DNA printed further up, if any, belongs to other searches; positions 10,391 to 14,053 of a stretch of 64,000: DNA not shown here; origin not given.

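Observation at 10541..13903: Giant secreted beta-propeller / di-heme peroxidase fusion with Thr/Pro linker and extra C-terminal domain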

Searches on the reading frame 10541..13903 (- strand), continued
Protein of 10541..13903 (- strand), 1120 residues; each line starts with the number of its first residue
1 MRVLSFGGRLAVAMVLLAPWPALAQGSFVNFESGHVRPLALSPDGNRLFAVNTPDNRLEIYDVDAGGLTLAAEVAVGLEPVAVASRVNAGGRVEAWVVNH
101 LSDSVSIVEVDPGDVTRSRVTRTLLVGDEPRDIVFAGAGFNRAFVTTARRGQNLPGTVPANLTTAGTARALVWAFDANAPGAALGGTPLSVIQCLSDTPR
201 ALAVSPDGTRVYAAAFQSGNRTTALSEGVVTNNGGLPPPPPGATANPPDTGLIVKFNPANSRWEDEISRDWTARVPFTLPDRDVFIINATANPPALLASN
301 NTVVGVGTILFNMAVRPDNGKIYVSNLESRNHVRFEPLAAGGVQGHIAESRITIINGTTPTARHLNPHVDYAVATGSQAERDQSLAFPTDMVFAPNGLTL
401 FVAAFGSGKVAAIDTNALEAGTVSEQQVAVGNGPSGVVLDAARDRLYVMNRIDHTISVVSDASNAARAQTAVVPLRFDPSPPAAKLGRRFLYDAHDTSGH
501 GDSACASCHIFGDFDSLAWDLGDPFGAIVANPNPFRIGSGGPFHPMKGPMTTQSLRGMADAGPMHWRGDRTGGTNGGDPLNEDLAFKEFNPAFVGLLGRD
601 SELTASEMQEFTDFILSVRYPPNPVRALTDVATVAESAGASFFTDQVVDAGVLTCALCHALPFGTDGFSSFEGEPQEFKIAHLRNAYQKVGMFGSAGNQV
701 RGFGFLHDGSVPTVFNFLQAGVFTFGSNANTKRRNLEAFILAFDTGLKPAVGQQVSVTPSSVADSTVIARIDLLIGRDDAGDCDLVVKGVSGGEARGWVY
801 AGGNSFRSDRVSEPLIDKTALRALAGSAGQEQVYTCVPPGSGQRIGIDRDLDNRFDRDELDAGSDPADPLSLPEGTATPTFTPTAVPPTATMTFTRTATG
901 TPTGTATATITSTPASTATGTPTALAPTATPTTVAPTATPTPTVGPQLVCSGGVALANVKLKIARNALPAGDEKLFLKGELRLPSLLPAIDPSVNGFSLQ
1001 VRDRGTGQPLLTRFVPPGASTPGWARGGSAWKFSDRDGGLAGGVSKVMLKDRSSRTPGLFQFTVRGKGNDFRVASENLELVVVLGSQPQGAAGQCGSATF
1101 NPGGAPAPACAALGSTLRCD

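Call 6: find_homologous_proteins(query=window:10541-13903:-, max_evalue=0.001)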
Query window:10541-13903:- (1120 aa): 7883 proteins with E <= 0.001 among 8000 candidates; the best 120 are listed.
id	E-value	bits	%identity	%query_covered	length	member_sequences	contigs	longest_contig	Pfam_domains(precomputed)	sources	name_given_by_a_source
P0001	0.0e+0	2519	100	100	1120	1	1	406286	PF10282.16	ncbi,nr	ncbi:hypothetical protein KF840_20460 [bacterium]|nr:hypothetical protein [bacterium]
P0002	0.0e+0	2142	87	78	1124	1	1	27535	PF10282.16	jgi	jgi:DNA-binding beta-propeller fold protein YncE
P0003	0.0e+0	2025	82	98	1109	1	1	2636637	PF10282.16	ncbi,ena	-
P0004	0.0e+0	1865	73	100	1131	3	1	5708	PF10282.16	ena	-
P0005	0.0e+0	1789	74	80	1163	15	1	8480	PF10282.16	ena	-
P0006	0.0e+0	1740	78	77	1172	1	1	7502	PF10282.16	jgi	jgi:DNA-binding beta-propeller fold protein YncE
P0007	0.0e+0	1739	77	78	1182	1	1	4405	PF10282.16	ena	-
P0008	0.0e+0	1731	78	76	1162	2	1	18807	PF10282.16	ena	-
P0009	0.0e+0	1728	70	98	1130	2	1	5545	PF10282.16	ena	-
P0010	0.0e+0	1721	77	78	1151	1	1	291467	PF10282.16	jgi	jgi:DNA-binding beta-propeller fold protein YncE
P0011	0.0e+0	1712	76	76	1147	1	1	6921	PF10282.16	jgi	jgi:DNA-binding beta-propeller fold protein YncE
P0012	0.0e+0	1706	76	78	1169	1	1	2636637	PF10282.16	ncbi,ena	-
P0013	0.0e+0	1697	77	77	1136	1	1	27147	PF18884.6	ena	-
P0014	0.0e+0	1694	77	76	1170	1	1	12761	PF10282.16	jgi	jgi:DNA-binding beta-propeller fold protein YncE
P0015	0.0e+0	1680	68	98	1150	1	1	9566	PF10282.16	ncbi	-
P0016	0.0e+0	1677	77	78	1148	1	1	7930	PF10282.16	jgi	jgi:DNA-binding beta-propeller fold protein YncE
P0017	0.0e+0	1673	69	98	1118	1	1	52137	PF10282.16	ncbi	-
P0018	0.0e+0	1645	75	77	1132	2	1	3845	PF10282.16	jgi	jgi:DNA-binding beta-propeller fold protein YncE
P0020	0.0e+0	1622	66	98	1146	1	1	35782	PF10282.16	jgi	jgi:DNA-binding beta-propeller fold protein YncE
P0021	0.0e+0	1599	76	71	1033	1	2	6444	PF10282.16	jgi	jgi:DNA-binding beta-propeller fold protein YncE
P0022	0.0e+0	1522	76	76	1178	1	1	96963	PF10282.16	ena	-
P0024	0.0e+0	1375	59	98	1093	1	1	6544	PF10282.16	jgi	-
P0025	0.0e+0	1329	68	77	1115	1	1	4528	PF10282.16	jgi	jgi:6-phosphogluconolactonase (cycloisomerase 2 family)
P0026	0.0e+0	1328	67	82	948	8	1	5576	PF10282.16,PF18884.6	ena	-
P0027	0.0e+0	1323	71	76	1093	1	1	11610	PF00526.24,PF10282.16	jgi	jgi:cysteine-rich repeat protein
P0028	0.0e+0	1305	69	77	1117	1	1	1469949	PF10282.16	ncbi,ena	-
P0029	0.0e+0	1294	68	77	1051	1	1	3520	PF10282.16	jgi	jgi:DNA-binding beta-propeller fold protein YncE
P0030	0.0e+0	1285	69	76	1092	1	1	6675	PF10282.16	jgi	jgi:hypothetical protein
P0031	0.0e+0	1284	67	77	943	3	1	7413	PF10282.16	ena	-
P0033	0.0e+0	1278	60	93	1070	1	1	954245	PF10282.16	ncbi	ncbi:MAG: hypothetical protein U0807_02905 [Candidatus Binatia bacterium]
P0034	0.0e+0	1277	69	76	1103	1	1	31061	PF10282.16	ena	-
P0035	0.0e+0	1274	66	77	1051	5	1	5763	PF10282.16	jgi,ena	-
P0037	0.0e+0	1269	67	76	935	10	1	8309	PF10282.16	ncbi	-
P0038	0.0e+0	1267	68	77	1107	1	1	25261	PF10282.16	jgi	jgi:DNA-binding beta-propeller fold protein YncE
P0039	0.0e+0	1264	67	76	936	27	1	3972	PF10282.16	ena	-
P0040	0.0e+0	1261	67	76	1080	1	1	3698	PF10282.16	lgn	-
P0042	0.0e+0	1259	67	76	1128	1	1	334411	PF10282.16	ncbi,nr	ncbi:MAG: beta-propeller fold lactonase family protein [bacterium]|nr:beta-propeller fold lactonase 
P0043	0.0e+0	1256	66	76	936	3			PF10282.16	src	-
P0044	0.0e+0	1253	67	77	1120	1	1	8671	PF10282.16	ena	-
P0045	0.0e+0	1251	66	82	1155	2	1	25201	PF10282.16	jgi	-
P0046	0.0e+0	1249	67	77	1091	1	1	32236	PF10282.16,PF18884.6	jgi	jgi:DNA-binding beta-propeller fold protein YncE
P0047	0.0e+0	1248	66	76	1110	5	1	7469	PF10282.16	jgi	jgi:DNA-binding beta-propeller fold protein YncE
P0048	0.0e+0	1245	65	78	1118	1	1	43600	PF10282.16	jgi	jgi:DNA-binding beta-propeller fold protein YncE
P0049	0.0e+0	1240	68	77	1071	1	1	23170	PF10282.16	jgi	jgi:DNA-binding beta-propeller fold protein YncE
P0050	0.0e+0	1236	66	77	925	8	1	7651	PF10282.16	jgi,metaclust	metaclust:\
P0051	0.0e+0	1236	66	76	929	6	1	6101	PF10282.16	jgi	-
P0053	0.0e+0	1233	66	76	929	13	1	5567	PF10282.16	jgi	-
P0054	0.0e+0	1232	64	78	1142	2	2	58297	PF10282.16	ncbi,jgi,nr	ncbi:MAG TPA: hypothetical protein VGR62_06000 [Candidatus Binatia bacterium]|jgi:DNA-binding beta-p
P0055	0.0e+0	1229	64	77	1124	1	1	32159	PF10282.16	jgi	jgi:DNA-binding beta-propeller fold protein YncE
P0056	0.0e+0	1229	66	75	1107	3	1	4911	PF10282.16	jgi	jgi:DNA-binding beta-propeller fold protein YncE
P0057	0.0e+0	1228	65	77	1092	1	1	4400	PF10282.16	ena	-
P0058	0.0e+0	1228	65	76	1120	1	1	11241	PF10282.16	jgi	jgi:DNA-binding beta-propeller fold protein YncE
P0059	0.0e+0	1222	66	76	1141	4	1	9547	PF10282.16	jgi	-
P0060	0.0e+0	1221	66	77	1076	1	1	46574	PF10282.16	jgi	jgi:DNA-binding beta-propeller fold protein YncE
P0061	0.0e+0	1221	66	76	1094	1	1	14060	PF10282.16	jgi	jgi:DNA-binding beta-propeller fold protein YncE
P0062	0.0e+0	1216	65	77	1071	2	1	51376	PF10282.16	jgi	jgi:DNA-binding beta-propeller fold protein YncE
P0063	0.0e+0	1213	63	80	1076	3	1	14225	PF10282.16,PF08450.19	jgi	-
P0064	0.0e+0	1213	65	76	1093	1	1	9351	PF10282.16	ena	-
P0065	0.0e+0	1212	61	77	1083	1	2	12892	PF10282.16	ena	-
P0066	0.0e+0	1209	65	75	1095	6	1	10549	PF10282.16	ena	-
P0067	0.0e+0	1209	65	76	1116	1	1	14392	PF10282.16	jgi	jgi:sugar lactone lactonase YvrE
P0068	0.0e+0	1207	66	76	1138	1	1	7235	PF10282.16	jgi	jgi:DNA-binding beta-propeller fold protein YncE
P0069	0.0e+0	1206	65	75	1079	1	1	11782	PF10282.16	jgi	jgi:DNA-binding beta-propeller fold protein YncE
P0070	0.0e+0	1205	61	76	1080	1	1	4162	PF10282.16,PF08450.19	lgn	-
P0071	0.0e+0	1205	65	75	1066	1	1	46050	PF10282.16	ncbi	-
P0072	0.0e+0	1198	64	76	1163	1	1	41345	PF10282.16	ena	-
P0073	0.0e+0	1197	64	77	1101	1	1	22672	PF10282.16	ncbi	-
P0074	0.0e+0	1194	64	77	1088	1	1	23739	PF10282.16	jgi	jgi:DNA-binding beta-propeller fold protein YncE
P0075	0.0e+0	1193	65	75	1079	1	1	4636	PF10282.16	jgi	jgi:DNA-binding beta-propeller fold protein YncE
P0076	0.0e+0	1192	65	75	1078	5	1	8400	PF10282.16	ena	-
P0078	0.0e+0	1185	64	76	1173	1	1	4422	PF10282.16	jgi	jgi:sugar lactone lactonase YvrE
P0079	0.0e+0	1183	64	76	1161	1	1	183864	PF10282.16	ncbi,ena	-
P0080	0.0e+0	1181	64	77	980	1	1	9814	PF10282.16,PF08450.19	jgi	jgi:DNA-binding beta-propeller fold protein YncE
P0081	0.0e+0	1181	63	78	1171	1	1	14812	PF10282.16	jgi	jgi:sugar lactone lactonase YvrE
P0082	0.0e+0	1174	61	81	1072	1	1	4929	PF10282.16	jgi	jgi:DNA-binding beta-propeller fold protein YncE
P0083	0.0e+0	1173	64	77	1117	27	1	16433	PF10282.16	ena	-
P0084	0.0e+0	1173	62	77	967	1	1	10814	PF10282.16,PF08450.19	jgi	jgi:DNA-binding beta-propeller fold protein YncE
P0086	0.0e+0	1171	63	78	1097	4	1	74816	PF10282.16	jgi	-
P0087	0.0e+0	1170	63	78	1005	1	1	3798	PF10282.16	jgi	jgi:DNA-binding beta-propeller fold protein YncE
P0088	0.0e+0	1169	64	76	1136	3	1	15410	PF10282.16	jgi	jgi:hypothetical protein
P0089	0.0e+0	1169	61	80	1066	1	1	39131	PF10282.16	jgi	-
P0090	0.0e+0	1169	63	77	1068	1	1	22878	PF10282.16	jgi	jgi:DNA-binding beta-propeller fold protein YncE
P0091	0.0e+0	1169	64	76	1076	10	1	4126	PF10282.16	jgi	jgi:DNA-binding beta-propeller fold protein YncE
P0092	0.0e+0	1169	64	77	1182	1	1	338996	PF10282.16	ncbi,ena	-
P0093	0.0e+0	1164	64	76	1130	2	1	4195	PF10282.16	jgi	jgi:sugar lactone lactonase YvrE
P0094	0.0e+0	1163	63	76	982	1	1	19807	PF10282.16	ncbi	-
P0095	0.0e+0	1162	64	75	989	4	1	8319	PF10282.16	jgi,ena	-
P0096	0.0e+0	1160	63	76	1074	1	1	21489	PF10282.16,PF08450.19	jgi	jgi:DNA-binding beta-propeller fold protein YncE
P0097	0.0e+0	1158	63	76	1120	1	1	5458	PF10282.16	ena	-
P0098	0.0e+0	1157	63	76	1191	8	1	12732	PF10282.16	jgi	-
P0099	0.0e+0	1156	61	80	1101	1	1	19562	PF10282.16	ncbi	ncbi:MAG: hypothetical protein AB1689_21170 [Thermodesulfobacteriota bacterium]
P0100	0.0e+0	1155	64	76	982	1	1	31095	PF10282.16,PF08450.19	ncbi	-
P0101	0.0e+0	1152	63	76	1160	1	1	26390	PF10282.16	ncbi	-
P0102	0.0e+0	1151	64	77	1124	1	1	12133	PF10282.16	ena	-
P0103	0.0e+0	1151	62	76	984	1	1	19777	PF10282.16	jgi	jgi:DNA-binding beta-propeller fold protein YncE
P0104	0.0e+0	1150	63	77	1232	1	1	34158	PF10282.16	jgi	-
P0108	0.0e+0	1146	63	77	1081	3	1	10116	PF10282.16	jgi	jgi:DNA-binding beta-propeller fold protein YncE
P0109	0.0e+0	1146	62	78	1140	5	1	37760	PF10282.16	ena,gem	-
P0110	0.0e+0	1145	63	78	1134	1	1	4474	PF10282.16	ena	-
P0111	0.0e+0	1143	63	77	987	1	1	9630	PF10282.16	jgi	-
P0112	0.0e+0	1140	62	75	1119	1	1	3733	PF10282.16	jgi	jgi:DNA-binding beta-propeller fold protein YncE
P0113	0.0e+0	1139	62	77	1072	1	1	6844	PF10282.16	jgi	jgi:DNA-binding beta-propeller fold protein YncE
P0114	0.0e+0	1138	62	78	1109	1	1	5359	PF10282.16,PF08450.19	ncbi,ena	-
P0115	0.0e+0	1138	64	76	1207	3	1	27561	PF10282.16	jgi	jgi:DNA-binding beta-propeller fold protein YncE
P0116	0.0e+0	1137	62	78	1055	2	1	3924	PF10282.16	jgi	jgi:DNA-binding beta-propeller fold protein YncE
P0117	0.0e+0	1136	63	76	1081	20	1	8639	PF10282.16,PF08450.19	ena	-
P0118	0.0e+0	1133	62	77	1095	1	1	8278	PF10282.16,PF08450.19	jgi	jgi:DNA-binding beta-propeller fold protein YncE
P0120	0.0e+0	1126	63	75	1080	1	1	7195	PF10282.16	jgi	jgi:DNA-binding beta-propeller fold protein YncE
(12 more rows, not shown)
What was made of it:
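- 10541..13903 (-): Complete gene, 1120 codons plus stop. 100% identical to a deposited protein (call 6).
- Checked: It is 100% identical over its full length to NCBI 'hypothetical protein KF840_20460 [bacterium]' (call 6).
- The protein is identical to a deposited one, and more than 7,800 database hits were found (call 6).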

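Call 15: search_solved_structures(query=A1, max_evalue=10, show_alignments=0)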
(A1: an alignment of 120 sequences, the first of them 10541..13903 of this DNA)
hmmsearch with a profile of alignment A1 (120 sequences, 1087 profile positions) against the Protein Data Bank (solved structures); distinct sequences matched with E-value up to 10: 10.
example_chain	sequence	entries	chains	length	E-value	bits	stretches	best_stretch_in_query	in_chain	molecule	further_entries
1l0q_A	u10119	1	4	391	4.1e-18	68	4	387-466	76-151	Surface layer protein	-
5c2v_B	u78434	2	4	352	7e-06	27.5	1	40-146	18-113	HYDRAZINE SYNTHASE BETA SUBUNIT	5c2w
5c2v_C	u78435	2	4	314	5.4e-05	24.5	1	481-533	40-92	HYDRAZINE SYNTHASE GAMMA SUBUNIT | Hypothetical (Di heme) protein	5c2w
6e1c_A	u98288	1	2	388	0.17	12.9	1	478-510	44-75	Di-heme enzyme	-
1ri6_A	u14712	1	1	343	0.27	12.3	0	35-75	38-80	putative isomerase ybhE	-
1iqc_A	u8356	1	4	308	0.31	12.1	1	621-670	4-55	di-heme peroxidase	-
6nau_A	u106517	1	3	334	0.39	11.7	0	34-77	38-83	6-phosphogluconolactonase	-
4qrk_A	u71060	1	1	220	0.49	11.4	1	946-1048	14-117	Hypothetical protein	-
3vdz_A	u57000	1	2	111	0.89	10.6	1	856-942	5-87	Ubiquitin-40S ribosomal protein S27a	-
3bws_A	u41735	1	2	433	1.6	9.7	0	394-467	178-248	protein Lp49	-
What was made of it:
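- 12479..13822 (-): YVTN / lactonase-type beta-propeller, aa 28-475. The profile hits 1l0q at 4e-18 and HZS-beta 5c2v_B at 7e-6 (call 15).
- On YVTN / lactonase-type seven-bladed beta-propeller: 1l0q is hit at 4e-18 (call 15).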

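Call 27: find_encoding_contigs(protein=P0003, flank=8000, max_places=2)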
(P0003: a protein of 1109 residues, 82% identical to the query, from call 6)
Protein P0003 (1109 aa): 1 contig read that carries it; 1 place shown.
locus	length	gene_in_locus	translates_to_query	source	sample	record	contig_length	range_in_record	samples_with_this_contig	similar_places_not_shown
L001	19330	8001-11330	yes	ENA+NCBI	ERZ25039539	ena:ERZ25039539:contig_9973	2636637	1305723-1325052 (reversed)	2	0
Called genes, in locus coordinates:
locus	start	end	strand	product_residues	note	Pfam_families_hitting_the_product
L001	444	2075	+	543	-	PF00593:TonB_dep_Rec_b-barrel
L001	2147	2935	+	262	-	PF05721:PhyH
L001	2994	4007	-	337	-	PF13145:Rotamase_2, PF13616:Rotamase_3, PF00639:Rotamase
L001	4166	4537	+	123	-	-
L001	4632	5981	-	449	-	PF04972:BON, PF00924:MS_channel_2nd, PF21082:MS_channel_3rd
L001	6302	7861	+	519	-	PF00501:AMP-binding, PF13193:AMP-binding_C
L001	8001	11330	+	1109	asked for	PF10282:Lactonase (faint)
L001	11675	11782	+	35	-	-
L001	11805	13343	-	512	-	PF22807:TrAA12, PF23500:DUF7133, PF07995:GSDH, PF22807:TrAA12, PF00034:Cytochrom_C (faint), PF13442:Cytochrome_CBB3 (weak)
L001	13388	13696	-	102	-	PF01641:SelR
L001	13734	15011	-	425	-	PF00270:DEAD, PF00271:Helicase_C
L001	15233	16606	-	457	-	PF13167:GTP-bdg_N, PF16360:GTP-bdg_M, PF01926:MMR_HSR1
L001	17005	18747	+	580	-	PF20154:LNT_N, PF00795:CN_hydrolase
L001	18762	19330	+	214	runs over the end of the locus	-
